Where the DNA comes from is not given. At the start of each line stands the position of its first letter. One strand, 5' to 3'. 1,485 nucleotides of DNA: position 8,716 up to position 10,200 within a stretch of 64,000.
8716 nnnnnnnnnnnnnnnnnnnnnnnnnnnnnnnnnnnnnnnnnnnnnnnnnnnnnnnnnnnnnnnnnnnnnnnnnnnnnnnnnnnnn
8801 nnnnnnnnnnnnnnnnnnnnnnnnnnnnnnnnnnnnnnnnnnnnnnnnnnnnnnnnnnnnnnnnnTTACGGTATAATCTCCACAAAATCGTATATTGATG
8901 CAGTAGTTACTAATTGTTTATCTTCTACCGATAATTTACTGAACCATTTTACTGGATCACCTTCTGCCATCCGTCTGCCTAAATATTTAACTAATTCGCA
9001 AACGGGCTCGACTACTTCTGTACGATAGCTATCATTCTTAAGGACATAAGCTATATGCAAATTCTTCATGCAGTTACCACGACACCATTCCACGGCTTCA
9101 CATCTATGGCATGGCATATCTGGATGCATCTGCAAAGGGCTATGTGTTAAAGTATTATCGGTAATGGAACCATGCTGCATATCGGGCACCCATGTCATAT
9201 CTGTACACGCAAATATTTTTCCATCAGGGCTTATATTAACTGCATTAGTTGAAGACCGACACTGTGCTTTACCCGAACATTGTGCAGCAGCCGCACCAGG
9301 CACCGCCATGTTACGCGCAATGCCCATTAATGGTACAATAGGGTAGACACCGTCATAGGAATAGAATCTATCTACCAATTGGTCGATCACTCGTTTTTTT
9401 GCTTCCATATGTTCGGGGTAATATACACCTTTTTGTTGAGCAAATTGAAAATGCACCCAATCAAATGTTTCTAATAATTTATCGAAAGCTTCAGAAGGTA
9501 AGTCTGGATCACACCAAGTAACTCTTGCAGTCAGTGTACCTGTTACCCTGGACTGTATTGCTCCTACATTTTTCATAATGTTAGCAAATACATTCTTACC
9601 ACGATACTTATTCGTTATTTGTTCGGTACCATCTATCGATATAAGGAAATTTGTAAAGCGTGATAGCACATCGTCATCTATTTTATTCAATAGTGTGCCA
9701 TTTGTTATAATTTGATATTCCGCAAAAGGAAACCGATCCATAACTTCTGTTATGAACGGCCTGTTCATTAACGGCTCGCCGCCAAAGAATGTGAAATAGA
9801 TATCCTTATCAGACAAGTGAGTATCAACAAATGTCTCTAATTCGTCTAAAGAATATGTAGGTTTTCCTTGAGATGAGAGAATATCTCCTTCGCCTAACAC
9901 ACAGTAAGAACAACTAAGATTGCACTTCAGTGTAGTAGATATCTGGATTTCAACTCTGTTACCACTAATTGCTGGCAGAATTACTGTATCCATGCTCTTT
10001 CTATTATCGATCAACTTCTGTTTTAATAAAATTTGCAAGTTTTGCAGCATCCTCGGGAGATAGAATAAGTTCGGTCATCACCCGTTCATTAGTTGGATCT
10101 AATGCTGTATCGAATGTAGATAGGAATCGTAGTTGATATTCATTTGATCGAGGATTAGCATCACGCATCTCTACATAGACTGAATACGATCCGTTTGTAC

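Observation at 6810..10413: Radical-SAM/SPASM enzyme with PP-loop ATPase, secreted TctC-like binding protein and small acidic peptides in one phage operon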

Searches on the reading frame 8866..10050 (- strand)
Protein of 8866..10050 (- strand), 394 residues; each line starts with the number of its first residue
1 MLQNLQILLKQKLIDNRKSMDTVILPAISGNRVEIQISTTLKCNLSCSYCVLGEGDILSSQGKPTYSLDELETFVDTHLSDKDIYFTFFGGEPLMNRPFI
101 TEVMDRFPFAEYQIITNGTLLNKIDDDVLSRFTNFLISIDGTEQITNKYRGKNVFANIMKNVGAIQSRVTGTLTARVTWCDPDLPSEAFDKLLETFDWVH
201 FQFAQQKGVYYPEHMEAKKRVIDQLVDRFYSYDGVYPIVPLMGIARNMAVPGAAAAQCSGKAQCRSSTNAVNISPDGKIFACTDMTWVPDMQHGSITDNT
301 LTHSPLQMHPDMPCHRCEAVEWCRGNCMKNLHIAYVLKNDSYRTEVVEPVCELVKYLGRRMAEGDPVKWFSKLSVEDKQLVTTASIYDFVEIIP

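Call 3: search_protein_families(library=pfam, proteins=[window:8866-10050:-], max_evalue=0.1)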
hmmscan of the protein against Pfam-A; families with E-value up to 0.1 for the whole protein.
window:8866-10050:- (394 aa): 3 families
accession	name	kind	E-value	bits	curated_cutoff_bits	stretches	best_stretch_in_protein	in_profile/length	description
PF04055.27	Radical_SAM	-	2.1e-10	41.5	29.5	1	37-171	1-143/166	Radical SAM superfamily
PF13353.11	Fer4_12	-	6.8e-06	26.9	22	1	42-142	14-116/137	4Fe-4S single cluster domain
PF13186.11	SPASM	-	0.0028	18.3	21.5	1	264-302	1-40/67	Iron-sulfur cluster-binding domain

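Call 4: search_protein_families(library=ncbifam, proteins=[window:8866-10050:-], max_evalue=0.1)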
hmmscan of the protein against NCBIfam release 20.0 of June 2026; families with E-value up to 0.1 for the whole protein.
window:8866-10050:- (394 aa): 69 families (the best 25 are shown)
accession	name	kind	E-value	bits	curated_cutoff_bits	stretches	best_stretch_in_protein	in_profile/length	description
TIGR04084.1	rSAM_AF0577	subfamily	3.1e-40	138.2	225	1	39-366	3-318/347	TIGR04084 family radical SAM/SPASM domain-containing protein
NF047865.1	rSAM_PapB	equivalog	4.9e-24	85.2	340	1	39-330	9-319/330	PapB family radical SAM/SPASM ranthipeptide maturase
TIGR03942.1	sulfatase_rSAM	equivalog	6.9e-19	68.1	349.45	1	39-334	7-331/363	anaerobic sulfatase maturase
NF041298.1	rSAM_mat_DynA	equivalog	6.5e-16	58.3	450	2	38-166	6-147/356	dynobactin maturation radical SAM/SPASM protein DynA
TIGR04148.1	GG_samocin_CFB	equivalog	3.1e-15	56.3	300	1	34-167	18-172/411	radical SAM peptide maturase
TIGR04064.1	rSAM_nif11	equivalog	5.7e-14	51.7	518.7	1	32-166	77-225/459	nif11-like peptide radical SAM maturase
TIGR04163.1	rSAM_cobopep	equivalog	9.2e-14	51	375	1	36-167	67-210/428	peptide-modifying radical SAM enzyme CbpB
TIGR04280.1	geopep_mat_rSAM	hypoth_equivalog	1.5e-13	50.5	400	1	2-179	53-244/428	geopeptide radical SAM maturase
TIGR04068.1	rSAM_ocin_clost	equivalog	2.5e-13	49.8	500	1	18-170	68-237/462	Cys-rich peptide radical SAM maturase CcpM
TIGR03974.1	rSAM_six_Cys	equivalog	1.1e-12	47.6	425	2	40-154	104-233/451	thioether cross-link-forming SCIFF peptide maturase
TIGR03906.1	quino_hemo_SAM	equivalog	5.9e-12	45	453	1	37-179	98-256/467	quinohemoprotein amine dehydrogenase maturation protein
TIGR04083.1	rSAM_pep_methan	hypoth_equivalog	1.6e-11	43.8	300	2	36-163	3-134/376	TIGR04083 family peptide-modifying radical SAM enzyme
NF050038.1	rSAM_RiPP_GggB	equivalog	4.9e-11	42.2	650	1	31-162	42-177/398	streptosactin maturase GggB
NF052473.1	rSAM_FlmE_OhkG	exception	1.1e-10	40.8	500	1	31-170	96-254/481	FlmE/OhkG family radical SAM/SPASM peptide maturase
NF038107.1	rSAM_NF038107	equivalog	1.8e-10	40.2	600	1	31-168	83-236/444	Cys-every-fifth radical SAM/SPASM peptide maturase CefB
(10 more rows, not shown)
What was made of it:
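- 8866..10050 (-): Radical-SAM/SPASM enzyme without an RRE and with an anSME-like architecture. The likely true start is 9993. CxxxCxxC is at 9901-9924 and the SPASM cysteines span 8998-9261. Pfam/NCBIfam hits (calls 3, 4).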

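Call 5: search_protein_families(library=phrogs, proteins=[window:8866-10050:-], max_evalue=0.01)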
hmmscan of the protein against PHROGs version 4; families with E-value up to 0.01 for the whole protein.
window:8866-10050:- (394 aa): 5 families
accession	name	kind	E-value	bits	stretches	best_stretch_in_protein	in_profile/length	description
phrog_1802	-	other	3.2e-22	80.1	1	31-334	42-380/556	radical SAM domain-containing protein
phrog_27668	-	unknown function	7.9e-09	36.2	1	33-150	6-125/335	-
phrog_13987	-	other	1.2e-06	29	1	33-147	15-128/274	radical SAM domain-containing protein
phrog_14086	-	other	1.5e-06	28.8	1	33-180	87-246/353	radical SAM domain-containing protein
phrog_2076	-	moron, auxiliary metabolic gene and host takeover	0.0093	16.5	0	41-136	39-137/247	QueE-like radical SAM domain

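Call 8: search_dna_similar(query=window:8866-10050:-, collection=phages, mode=protein, max_rows=30, max_evalue=0.001)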
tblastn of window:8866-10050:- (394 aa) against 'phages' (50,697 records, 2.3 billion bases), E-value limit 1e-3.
Records with a match: 58; places in all: 70; records where one place covers at least 80% of the query: 16.
Best place of each record, by identity: <60% 58.
By first word of the organism name: Bacteriophage 20; Erwinia 17; Campylobacter 15; Salmonella 2; Cronobacter 2; Phage 1; Enterococcus 1.
By host as written in the record: - 26; Erwinia amylovora ATCC 29780 9; Erwinia amylovora 7; Campylobacter jejuni 5; Campylobacter sp. 4; Cronobacter sakazakii 2; Campylobacter coli 99-2 1; Campylobacter jejuni RM1221 1; and 3 more.
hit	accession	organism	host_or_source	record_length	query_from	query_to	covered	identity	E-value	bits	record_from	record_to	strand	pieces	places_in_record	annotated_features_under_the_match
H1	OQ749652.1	Phage Phass-1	human gut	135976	33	359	83%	23.8%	1e-5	54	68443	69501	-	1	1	hypothetical protein (x2)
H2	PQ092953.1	Campylobacter phage CC_R7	Campylobacter coli 99-2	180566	17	356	86%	22.1%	3e-7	59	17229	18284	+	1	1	radical SAM domain-containing protein | hypothetical protein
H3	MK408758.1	Campylobacter phage CP20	Campylobacter jejuni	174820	30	356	83%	22.4%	2e-7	59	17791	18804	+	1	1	arylsulfatase regulator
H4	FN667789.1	Campylobacter phage CPt10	-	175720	30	356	83%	22.4%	2e-7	59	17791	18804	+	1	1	hypothetical phage protein | HMMPfam hit to PF04055, Radical SAM, score 1.2e-05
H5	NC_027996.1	Campylobacter phage CPt10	-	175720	30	356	83%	22.4%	2e-7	59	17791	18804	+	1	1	radical SAM domain-containing protein | HMMPfam hit to PF04055, Radical SAM, score 1.2e-05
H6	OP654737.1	Campylobacter phage vB_CjeM_WX1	Campylobacter jejuni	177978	30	356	83%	22.4%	2e-7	59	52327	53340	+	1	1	radical SAM protein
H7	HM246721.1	Campylobacter phage vB_CcoM-IBB_35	-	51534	30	356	83%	22.4%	2e-7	59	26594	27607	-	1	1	putative Radical SAM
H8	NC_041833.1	Campylobacter phage vB_CcoM-IBB_35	-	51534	30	356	83%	22.4%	2e-7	59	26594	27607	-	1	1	radical SAM domain-containing protein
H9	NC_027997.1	Campylobacter phage CP220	Campylobacter sp.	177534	30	356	83%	22.2%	4e-7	58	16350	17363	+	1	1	radical SAM domain-containing protein | HMMPfam hit to PF04055, Radical SAM superfamily,score 1.9e-05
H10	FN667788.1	Campylobacter phage CP220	Campylobacter sp.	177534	30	356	83%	22.2%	4e-7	58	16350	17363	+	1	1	hypothetical phage protein | HMMPfam hit to PF04055, Radical SAM superfamily,score 1.9e-05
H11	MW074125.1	Campylobacter phage CJLB-12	Campylobacter jejuni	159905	30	356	83%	22.2%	7e-7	57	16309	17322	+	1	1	hypothetical protein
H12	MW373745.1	Campylobacter phage CJLB-13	Campylobacter jejuni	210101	30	356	83%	22.2%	7e-7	57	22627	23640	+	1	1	record has no annotation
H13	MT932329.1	Campylobacter phage F379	Campylobacter jejuni RM1221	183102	30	356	83%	21.9%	7e-7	57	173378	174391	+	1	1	putative radical SAM protein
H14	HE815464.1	Campylobacter phage CP21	Campylobacter sp.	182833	30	356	83%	21.9%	2e-6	56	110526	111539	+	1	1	CP21_151: radical SAM domain-containing protein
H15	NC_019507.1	Campylobacter phage CP21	Campylobacter sp.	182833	30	356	83%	21.9%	2e-6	56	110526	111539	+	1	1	CP21_151: radical SAM domain-containing protein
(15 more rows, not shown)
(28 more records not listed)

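Call 13: find_homologous_proteins(query=window:8866-10050:-, max_evalue=1e-10)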
Query window:8866-10050:- (394 aa): 808 proteins with E <= 1e-10 among 3786 candidates; the best 120 are listed.
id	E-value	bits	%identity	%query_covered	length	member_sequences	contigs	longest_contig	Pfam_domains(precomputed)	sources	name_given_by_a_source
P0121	8.5e-245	830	92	97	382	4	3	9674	PF04055.28,PF13353.12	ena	-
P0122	1.6e-215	733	83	93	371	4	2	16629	PF04055.28,PF13353.12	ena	-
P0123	2.8e-214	729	82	94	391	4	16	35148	PF04055.28,PF13353.12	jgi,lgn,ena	-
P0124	2.1e-210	717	79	95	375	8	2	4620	PF04055.28,PF13353.12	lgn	-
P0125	2.0e-209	713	79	94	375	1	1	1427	PF04055.28,PF13353.12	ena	-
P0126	2.0e-206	704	79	94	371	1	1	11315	PF04055.28,PF13353.12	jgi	jgi:radical SAM protein with 4Fe4S-binding SPASM domain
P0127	4.4e-206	702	79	94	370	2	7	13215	PF04055.28,PF13353.12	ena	-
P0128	8.3e-206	701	79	94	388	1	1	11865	PF04055.28,PF13353.12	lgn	-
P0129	1.2e-204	698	78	94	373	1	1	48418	PF04055.28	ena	-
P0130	9.0e-202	688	75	96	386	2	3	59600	PF04055.28,PF13353.12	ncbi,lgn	-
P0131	3.4e-198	676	73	99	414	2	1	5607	PF04055.28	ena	-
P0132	1.0e-160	553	63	94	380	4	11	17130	PF04055.28,PF13353.12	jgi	jgi:uncharacterized protein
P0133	3.8e-160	551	61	94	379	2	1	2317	PF04055.28,PF13353.12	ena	-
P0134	9.8e-155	533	59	94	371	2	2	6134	PF04055.28,PF13353.12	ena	-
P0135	3.3e-152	525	59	94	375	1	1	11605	PF04055.28,PF13353.12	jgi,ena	-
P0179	8.2e-128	445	50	93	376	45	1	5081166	PF04055.28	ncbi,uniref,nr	ncbi:radical SAM protein [Azoarcus sp. KH32C]|uniref:radical SAM/SPASM domain-containing protein n=1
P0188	1.4e-127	444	51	93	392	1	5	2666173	PF04055.28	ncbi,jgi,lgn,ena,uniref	ncbi:radical SAM protein [Candidatus Ferrigenium straubiae]|jgi:radical SAM protein with 4Fe4S-bindi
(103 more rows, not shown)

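Call 14: find_encoding_contigs(protein=P0179, flank=8000, max_places=3)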
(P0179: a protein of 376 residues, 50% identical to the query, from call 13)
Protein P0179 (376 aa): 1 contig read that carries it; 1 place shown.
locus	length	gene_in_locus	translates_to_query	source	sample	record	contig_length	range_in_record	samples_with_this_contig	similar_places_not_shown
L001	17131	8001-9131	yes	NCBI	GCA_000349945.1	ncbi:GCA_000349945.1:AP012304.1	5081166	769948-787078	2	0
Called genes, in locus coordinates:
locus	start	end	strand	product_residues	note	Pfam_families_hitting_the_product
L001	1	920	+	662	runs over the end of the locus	PF00009:GTP_EFTU (faint), PF00350:Dynamin_N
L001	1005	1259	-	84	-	PF00037:Fer4 (weak), PF12838:Fer4_7 (weak)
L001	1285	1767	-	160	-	PF01467:CTP_transf_like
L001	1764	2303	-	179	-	PF03602:Cons_hypoth95, PF05175:MTS, PF13649:Methyltransf_25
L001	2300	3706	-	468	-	PF00675:Peptidase_M16, PF05193:Peptidase_M16_C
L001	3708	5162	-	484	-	PF00675:Peptidase_M16, PF05193:Peptidase_M16_C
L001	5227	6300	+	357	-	PF02881:SRP54_N, PF06414:Zeta_toxin (weak), PF00448:SRP54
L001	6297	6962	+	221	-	PF00005:ABC_tran, PF13191:AAA_16 (weak), PF13304:AAA_21 (weak)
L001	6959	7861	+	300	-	PF18075:FtsX_ECD, PF02687:FtsX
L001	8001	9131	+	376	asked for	PF04055:Radical_SAM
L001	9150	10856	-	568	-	PF00989:PAS, PF08448:PAS_4, PF13188:PAS_8, PF24820:Diguanyl_cycl_sensor (faint), PF13426:PAS_9, PF00512:HisKA, PF02518:HATPase_c, PF00072:Response_reg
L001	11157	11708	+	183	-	-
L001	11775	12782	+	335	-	PF04245:NA37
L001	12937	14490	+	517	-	PF08479:POTRA_2, PF03865:ShlB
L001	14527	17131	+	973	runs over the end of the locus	-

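Call 15: find_encoding_contigs(protein=P0188, flank=8000, max_places=3)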
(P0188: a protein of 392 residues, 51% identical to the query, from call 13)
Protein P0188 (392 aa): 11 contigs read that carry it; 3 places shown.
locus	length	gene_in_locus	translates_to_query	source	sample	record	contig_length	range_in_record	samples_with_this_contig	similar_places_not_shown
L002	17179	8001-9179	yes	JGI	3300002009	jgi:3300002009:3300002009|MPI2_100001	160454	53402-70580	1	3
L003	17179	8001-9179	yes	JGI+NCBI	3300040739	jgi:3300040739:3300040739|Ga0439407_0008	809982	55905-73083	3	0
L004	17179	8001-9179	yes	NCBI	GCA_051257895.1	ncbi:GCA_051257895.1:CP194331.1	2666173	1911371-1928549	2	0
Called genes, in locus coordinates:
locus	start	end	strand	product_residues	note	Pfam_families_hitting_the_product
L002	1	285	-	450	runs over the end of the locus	PF10396:TrmE_N, PF00071:Ras (faint), PF12631:MnmE_helical, PF03193:RsgA_GTPase (faint), PF00350:Dynamin_N (faint), PF01926:MMR_HSR1, PF02421:FeoB_N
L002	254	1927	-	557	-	PF14849:YidC_periplas, PF02096:60KD_IMP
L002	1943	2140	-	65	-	PF01809:YidD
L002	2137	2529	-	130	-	PF00825:Ribonuclease_P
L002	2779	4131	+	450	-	PF11638:DnaA_N, PF01695:IstB_IS21 (weak), PF00308:Bac_DnaA, PF00004:AAA (weak), PF08299:Bac_DnaA_C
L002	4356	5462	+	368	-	PF00712:DNA_pol3_beta, PF02767:DNA_pol3_beta_2, PF02768:DNA_pol3_beta_3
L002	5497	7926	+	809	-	PF02518:HATPase_c, PF00204:DNA_gyraseB, PF01751:Toprim, PF21249:GyrB_hook, PF18053:GyrB_insert, PF00986:DNA_gyraseB_C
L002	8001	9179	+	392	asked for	PF04055:Radical_SAM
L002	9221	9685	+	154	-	-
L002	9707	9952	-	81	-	-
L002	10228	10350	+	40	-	-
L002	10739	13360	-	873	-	PF01751:Toprim, PF01131:Topoisom_bac, PF01396:Zn_ribbon_Top1, PF13368:Toprim_C_rpt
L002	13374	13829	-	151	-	PF04361:DUF494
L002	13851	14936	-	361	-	PF02481:DNA_processg_A, PF18306:LDcluster4 (faint), PF17782:WHD_DprA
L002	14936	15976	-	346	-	PF01476:LysM (weak)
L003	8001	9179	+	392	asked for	PF04055:Radical_SAM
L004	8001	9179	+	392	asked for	PF04055:Radical_SAM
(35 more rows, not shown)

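Call 23: find_encoding_contigs(protein=P0130, flank=6000, max_places=2)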
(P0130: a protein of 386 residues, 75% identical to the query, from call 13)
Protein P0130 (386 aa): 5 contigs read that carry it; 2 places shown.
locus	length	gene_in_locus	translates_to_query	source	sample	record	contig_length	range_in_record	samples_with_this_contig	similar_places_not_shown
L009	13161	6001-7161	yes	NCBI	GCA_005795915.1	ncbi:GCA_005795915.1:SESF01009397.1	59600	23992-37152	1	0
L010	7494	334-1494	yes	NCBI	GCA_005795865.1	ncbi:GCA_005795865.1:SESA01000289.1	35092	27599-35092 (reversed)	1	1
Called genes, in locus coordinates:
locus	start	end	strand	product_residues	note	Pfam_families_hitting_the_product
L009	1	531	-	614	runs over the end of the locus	PF02310:B12-binding (weak), PF04055:Radical_SAM (weak)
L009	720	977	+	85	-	-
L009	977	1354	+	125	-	-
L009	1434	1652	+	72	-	-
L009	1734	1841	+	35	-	-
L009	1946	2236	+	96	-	-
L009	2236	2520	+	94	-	-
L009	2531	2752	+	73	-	-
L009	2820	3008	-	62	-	-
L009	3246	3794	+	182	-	PF07486:Hydrolase_2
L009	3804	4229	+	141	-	-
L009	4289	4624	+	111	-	-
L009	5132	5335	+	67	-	-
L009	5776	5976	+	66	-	-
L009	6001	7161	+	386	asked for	PF13353:Fer4_12 (faint), PF04055:Radical_SAM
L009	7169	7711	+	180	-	-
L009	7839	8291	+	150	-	PF01844:HNH (weak)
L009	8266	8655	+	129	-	-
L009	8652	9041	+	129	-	-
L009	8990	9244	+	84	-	-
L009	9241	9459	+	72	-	-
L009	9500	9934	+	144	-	-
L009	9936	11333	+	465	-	PF01068:DNA_ligase_A_M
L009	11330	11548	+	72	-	-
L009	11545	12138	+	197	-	-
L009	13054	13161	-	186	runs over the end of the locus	PF13392:HNH_3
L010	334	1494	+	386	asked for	PF13353:Fer4_12 (faint), PF04055:Radical_SAM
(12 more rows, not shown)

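Call 24: find_encoding_contigs(protein=P0123, flank=6000, max_places=3)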
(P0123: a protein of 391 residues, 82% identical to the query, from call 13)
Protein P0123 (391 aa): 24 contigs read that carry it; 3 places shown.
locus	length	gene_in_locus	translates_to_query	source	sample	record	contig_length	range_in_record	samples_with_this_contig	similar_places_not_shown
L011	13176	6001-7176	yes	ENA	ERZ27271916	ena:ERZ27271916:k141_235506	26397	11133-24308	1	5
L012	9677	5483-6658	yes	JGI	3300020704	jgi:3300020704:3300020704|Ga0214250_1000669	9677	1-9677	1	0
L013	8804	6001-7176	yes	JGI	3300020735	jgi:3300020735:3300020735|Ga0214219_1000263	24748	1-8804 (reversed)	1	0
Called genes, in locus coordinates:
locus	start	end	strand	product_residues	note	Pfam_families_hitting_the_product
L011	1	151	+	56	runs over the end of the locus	-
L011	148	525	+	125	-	-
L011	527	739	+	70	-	-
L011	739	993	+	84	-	-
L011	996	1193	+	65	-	-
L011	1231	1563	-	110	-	-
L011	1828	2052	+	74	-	-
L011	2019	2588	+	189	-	-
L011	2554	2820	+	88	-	-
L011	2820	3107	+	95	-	-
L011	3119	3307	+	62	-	-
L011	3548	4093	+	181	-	PF07486:Hydrolase_2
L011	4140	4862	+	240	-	-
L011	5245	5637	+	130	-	-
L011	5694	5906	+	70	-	-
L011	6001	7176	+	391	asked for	PF04055:Radical_SAM, PF13353:Fer4_12 (faint)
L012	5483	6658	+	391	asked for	PF04055:Radical_SAM, PF13353:Fer4_12 (faint)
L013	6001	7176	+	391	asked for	PF04055:Radical_SAM, PF13353:Fer4_12 (faint)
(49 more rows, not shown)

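Call 29: search_protein_families(library=pfam, proteins=[L009:7169-7711:+], max_evalue=0.1)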
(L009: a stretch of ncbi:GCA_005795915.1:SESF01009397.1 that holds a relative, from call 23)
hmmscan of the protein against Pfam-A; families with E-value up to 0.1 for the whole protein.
L009:7169-7711:+ (180 aa): 0 families
